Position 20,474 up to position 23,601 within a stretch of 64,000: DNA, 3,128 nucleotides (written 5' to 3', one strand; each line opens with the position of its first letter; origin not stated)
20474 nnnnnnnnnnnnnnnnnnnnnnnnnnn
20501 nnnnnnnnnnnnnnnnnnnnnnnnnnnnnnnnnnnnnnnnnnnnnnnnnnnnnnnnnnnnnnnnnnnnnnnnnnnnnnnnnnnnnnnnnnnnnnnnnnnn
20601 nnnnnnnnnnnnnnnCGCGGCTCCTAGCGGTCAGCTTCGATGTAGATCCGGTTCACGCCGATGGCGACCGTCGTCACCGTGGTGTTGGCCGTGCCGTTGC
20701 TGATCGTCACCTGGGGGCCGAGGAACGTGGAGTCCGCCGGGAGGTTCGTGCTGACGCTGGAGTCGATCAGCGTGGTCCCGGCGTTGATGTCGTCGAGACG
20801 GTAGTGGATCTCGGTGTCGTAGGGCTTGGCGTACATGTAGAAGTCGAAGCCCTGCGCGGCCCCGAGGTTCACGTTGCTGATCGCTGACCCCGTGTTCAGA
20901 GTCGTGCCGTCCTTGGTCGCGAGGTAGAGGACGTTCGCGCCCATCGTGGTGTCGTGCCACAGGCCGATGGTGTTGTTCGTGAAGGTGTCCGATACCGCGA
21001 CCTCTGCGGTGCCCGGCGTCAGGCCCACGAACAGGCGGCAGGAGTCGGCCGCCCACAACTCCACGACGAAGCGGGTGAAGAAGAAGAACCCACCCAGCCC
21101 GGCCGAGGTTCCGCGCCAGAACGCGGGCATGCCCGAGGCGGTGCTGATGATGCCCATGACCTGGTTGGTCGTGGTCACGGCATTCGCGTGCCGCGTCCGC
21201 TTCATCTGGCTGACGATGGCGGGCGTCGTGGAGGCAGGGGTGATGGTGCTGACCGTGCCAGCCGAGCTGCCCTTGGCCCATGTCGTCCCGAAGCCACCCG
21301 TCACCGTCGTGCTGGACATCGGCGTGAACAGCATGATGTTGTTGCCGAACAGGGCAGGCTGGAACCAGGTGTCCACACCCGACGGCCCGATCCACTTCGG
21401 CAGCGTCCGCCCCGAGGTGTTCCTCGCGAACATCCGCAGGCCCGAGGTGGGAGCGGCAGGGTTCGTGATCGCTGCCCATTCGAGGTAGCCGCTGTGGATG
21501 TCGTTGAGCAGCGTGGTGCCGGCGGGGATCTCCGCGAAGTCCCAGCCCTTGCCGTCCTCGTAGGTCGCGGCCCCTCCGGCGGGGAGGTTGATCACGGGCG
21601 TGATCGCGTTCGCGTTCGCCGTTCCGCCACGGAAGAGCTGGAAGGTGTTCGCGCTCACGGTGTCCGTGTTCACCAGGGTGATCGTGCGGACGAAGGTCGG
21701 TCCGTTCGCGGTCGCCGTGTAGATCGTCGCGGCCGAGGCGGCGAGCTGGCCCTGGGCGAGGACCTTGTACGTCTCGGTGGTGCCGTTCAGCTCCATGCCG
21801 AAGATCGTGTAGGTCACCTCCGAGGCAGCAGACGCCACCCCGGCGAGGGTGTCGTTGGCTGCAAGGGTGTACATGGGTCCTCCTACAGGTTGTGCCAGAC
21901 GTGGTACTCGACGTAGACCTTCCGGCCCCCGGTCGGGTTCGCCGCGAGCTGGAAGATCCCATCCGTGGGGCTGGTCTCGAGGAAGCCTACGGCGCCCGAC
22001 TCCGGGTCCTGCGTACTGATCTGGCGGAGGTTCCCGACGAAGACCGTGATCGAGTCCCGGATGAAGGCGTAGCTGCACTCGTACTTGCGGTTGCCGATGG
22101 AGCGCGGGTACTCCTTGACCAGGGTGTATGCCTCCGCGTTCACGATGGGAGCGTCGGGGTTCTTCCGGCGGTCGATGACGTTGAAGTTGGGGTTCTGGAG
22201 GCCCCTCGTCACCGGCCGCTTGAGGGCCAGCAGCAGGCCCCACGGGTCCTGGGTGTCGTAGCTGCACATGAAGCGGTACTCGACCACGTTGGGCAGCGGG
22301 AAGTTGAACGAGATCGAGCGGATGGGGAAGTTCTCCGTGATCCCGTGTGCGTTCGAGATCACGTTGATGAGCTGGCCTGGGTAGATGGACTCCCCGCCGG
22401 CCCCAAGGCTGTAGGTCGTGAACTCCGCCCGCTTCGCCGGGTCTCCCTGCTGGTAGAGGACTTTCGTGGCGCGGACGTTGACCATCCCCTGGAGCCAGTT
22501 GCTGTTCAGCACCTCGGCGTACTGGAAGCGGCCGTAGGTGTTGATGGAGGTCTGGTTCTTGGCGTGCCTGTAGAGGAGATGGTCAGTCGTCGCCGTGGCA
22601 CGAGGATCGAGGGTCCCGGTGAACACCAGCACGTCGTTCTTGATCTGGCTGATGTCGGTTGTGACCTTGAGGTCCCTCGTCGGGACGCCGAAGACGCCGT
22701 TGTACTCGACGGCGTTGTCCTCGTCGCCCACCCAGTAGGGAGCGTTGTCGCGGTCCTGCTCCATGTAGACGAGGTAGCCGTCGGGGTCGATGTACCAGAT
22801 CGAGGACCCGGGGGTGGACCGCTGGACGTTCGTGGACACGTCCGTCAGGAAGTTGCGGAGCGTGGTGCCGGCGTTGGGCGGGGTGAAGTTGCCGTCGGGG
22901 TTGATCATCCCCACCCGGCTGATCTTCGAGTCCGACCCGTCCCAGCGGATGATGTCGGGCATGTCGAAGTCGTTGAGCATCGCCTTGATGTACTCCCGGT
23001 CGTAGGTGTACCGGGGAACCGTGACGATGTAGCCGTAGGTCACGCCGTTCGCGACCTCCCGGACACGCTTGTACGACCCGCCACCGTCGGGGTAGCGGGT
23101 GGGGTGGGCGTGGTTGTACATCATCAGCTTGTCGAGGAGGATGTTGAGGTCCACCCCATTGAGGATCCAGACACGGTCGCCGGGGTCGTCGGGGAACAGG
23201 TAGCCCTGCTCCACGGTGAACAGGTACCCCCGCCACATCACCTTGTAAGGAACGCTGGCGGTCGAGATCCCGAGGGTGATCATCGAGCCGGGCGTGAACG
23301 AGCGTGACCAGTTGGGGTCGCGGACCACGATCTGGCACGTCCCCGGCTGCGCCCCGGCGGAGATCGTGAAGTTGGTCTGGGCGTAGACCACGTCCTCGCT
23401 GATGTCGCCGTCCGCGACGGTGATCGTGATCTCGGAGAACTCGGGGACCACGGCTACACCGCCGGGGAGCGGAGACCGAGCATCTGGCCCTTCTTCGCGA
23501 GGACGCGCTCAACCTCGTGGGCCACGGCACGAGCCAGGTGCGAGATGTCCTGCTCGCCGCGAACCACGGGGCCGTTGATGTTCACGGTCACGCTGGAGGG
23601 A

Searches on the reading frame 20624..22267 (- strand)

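Call 9: search_protein_families(library=phrogs, proteins=[window:20624-22267:-], max_evalue=0.001)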
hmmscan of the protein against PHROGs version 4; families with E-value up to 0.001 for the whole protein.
window:20624-22267:- (547 aa): 1 family
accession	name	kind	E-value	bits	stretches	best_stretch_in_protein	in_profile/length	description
phrog_13925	-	unknown function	1.5e-19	71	1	270-546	375-639/640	-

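Call 15: search_protein_families(library=pfam, proteins=[window:20624-22267:-], max_evalue=0.01)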
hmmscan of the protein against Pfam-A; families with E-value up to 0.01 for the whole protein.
window:20624-22267:- (547 aa): 0 families

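Call 83: search_protein_families(library=ncbifam, proteins=[window:20624-22267:-], max_evalue=0.1)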
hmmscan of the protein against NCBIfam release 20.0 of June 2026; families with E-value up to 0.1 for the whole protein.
window:20624-22267:- (547 aa): 0 families

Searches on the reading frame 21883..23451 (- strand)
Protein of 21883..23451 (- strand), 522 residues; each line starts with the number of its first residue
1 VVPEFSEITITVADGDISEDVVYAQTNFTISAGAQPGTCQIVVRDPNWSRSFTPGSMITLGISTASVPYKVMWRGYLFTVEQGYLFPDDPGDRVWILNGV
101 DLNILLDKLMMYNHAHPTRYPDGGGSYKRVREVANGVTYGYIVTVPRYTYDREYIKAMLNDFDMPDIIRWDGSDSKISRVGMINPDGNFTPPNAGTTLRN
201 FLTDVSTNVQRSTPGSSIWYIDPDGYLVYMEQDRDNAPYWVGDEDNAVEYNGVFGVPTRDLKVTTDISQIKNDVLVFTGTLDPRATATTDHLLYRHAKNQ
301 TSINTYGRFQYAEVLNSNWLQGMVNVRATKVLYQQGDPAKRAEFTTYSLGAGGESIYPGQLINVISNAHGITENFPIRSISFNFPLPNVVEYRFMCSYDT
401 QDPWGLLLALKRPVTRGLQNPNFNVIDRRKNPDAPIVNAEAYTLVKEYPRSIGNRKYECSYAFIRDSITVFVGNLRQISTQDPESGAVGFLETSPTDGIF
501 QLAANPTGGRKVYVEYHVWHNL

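Call 9: search_protein_families(library=phrogs, proteins=[window:21883-23451:-], max_evalue=0.001)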
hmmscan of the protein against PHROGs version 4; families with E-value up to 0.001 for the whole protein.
window:21883-23451:- (522 aa): 0 families

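Call 15: search_protein_families(library=pfam, proteins=[window:21883-23451:-], max_evalue=0.01)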
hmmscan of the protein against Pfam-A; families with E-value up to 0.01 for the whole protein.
window:21883-23451:- (522 aa): 1 family
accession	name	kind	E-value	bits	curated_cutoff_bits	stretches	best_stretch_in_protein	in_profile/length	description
PF24032.1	YQBQ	-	1.8e-05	24.8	27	1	260-384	167-282/294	YQBQ-like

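Call 83: search_protein_families(library=ncbifam, proteins=[window:21883-23451:-], max_evalue=0.1)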
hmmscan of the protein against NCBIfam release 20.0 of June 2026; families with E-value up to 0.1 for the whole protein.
window:21883-23451:- (522 aa): 0 families
